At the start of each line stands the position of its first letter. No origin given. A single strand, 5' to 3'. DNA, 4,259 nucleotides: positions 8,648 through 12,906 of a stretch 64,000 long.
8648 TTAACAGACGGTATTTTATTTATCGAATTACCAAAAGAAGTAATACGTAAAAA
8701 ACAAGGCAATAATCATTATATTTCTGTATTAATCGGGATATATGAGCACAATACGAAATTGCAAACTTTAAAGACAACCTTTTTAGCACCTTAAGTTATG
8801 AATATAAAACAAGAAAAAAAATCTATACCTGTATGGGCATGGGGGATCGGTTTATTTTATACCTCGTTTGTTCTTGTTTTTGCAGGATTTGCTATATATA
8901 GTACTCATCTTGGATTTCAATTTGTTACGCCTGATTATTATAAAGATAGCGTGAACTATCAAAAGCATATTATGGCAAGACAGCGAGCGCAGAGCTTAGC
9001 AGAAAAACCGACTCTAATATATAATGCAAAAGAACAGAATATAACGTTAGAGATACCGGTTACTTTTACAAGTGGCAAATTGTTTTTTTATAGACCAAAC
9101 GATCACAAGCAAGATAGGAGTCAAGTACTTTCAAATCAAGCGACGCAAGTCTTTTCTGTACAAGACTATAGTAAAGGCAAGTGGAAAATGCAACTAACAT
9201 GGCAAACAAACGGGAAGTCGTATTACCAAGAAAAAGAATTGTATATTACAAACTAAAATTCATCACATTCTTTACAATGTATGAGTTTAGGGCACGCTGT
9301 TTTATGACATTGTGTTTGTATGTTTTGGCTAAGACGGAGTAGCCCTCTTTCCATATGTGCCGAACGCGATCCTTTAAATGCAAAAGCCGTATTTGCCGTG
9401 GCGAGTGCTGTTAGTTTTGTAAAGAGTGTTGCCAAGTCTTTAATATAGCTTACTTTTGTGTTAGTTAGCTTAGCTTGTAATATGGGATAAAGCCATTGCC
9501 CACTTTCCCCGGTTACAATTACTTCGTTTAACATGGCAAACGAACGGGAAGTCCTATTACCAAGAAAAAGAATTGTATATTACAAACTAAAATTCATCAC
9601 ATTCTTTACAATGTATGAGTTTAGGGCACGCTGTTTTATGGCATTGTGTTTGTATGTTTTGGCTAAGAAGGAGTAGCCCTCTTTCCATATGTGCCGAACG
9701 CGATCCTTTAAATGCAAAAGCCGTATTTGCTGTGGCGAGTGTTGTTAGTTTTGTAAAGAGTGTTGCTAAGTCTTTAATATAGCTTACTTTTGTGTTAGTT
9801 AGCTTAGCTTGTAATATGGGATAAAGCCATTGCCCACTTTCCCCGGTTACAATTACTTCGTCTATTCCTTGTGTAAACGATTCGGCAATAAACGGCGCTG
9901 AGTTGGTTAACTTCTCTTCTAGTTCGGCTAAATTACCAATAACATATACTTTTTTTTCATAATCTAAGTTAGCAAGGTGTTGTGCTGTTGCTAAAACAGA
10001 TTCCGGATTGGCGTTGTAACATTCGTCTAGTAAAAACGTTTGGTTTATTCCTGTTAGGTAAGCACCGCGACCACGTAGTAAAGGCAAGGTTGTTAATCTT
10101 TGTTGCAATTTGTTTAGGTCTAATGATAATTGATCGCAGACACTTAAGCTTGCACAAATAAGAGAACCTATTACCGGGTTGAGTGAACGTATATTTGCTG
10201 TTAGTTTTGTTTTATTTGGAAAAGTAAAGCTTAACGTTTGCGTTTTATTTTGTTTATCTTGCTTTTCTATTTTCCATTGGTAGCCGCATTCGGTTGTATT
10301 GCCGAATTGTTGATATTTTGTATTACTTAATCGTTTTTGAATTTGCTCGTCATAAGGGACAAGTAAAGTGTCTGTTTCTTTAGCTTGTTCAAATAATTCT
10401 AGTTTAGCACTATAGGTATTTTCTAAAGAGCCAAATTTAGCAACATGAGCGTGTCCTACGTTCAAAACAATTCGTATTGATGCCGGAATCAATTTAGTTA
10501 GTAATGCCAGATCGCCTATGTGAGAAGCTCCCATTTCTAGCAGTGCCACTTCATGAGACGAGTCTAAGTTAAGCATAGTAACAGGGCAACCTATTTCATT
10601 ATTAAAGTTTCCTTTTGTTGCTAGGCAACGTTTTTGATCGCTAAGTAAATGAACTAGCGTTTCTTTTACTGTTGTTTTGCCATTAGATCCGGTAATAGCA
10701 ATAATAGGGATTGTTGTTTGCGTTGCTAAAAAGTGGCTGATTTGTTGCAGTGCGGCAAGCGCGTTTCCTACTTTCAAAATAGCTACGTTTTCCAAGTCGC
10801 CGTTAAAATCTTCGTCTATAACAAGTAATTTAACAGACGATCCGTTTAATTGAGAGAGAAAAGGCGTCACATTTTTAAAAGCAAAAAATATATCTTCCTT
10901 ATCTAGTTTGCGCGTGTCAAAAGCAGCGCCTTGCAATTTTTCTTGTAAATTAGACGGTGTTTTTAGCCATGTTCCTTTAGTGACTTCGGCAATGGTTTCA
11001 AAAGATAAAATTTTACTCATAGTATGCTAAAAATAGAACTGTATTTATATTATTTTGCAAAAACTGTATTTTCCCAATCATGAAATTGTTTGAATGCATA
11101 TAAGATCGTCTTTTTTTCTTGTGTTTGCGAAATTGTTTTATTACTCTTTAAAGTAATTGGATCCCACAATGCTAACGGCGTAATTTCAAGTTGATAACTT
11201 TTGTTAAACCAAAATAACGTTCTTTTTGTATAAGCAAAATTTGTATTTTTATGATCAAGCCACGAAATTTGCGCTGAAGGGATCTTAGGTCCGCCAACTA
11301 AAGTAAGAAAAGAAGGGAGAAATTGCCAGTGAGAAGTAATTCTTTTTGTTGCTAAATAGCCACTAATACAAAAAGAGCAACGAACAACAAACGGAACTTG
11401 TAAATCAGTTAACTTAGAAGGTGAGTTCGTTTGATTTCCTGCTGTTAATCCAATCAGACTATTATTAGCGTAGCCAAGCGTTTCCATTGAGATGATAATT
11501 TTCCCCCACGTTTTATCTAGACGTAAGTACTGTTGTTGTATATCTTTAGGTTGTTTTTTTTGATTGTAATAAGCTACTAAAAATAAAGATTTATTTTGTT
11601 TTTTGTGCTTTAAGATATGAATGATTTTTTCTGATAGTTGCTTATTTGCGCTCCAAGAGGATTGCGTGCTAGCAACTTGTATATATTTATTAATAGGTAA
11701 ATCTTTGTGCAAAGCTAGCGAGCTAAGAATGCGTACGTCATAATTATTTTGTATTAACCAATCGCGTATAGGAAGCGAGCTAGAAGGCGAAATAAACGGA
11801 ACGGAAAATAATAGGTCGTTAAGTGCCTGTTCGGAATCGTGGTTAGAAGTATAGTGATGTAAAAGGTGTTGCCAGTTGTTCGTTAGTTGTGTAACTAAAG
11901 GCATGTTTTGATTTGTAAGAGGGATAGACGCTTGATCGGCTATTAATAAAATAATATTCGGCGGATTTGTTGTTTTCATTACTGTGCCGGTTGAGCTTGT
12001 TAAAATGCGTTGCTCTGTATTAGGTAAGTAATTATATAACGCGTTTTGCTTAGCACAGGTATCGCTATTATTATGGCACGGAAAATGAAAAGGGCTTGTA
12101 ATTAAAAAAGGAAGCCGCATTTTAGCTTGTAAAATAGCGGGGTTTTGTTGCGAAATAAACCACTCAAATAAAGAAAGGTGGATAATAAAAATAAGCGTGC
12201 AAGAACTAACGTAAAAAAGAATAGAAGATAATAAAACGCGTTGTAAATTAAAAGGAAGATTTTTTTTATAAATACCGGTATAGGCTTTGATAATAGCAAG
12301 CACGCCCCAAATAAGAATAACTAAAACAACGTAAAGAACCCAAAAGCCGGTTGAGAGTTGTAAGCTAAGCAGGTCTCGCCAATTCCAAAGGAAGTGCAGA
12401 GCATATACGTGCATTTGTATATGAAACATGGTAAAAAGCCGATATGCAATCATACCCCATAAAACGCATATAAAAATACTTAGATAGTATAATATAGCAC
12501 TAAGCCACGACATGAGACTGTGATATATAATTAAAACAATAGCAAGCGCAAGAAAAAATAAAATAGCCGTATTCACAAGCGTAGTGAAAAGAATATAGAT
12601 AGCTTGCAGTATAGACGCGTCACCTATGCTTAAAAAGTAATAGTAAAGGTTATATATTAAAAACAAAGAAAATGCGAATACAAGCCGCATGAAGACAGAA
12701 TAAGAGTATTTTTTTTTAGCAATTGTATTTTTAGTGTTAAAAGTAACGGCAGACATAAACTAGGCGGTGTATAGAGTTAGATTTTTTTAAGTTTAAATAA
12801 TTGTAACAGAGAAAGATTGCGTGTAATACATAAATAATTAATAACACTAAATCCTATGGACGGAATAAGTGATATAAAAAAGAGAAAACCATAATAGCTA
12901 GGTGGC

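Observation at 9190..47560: Recurrent tandem duplication-and-decay arrays anchored at gene 3' ends (five loci in one 64-kb window)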

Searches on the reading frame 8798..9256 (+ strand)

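Call 9: search_protein_families(library=pfam, proteins=[window:8798-9256:+])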
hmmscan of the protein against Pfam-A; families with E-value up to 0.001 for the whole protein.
window:8798-9256:+ (152 aa): 1 family
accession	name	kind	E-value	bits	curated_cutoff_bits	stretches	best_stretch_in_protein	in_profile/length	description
PF05751.16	FixH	-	1.1e-20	74.6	23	1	12-148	3-149/150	FixH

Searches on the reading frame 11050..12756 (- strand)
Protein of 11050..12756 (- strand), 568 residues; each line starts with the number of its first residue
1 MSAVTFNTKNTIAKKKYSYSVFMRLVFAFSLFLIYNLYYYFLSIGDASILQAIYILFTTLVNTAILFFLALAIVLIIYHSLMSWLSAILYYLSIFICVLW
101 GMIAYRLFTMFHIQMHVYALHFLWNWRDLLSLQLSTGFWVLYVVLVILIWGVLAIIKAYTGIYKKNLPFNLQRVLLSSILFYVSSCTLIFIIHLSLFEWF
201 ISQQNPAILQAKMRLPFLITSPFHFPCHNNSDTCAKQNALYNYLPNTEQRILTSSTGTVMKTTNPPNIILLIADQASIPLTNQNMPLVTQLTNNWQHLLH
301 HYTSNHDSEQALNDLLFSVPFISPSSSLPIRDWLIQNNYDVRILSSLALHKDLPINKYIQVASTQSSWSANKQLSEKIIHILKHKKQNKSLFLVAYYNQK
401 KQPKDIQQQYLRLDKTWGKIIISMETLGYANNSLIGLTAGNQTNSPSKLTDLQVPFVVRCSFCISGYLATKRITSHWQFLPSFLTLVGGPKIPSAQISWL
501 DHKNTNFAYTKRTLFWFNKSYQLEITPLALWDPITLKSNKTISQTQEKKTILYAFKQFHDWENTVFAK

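Call 14: search_protein_families(library=pfam, proteins=[window:11050-12756:-])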
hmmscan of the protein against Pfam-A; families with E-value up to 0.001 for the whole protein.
window:11050-12756:- (568 aa): 0 families
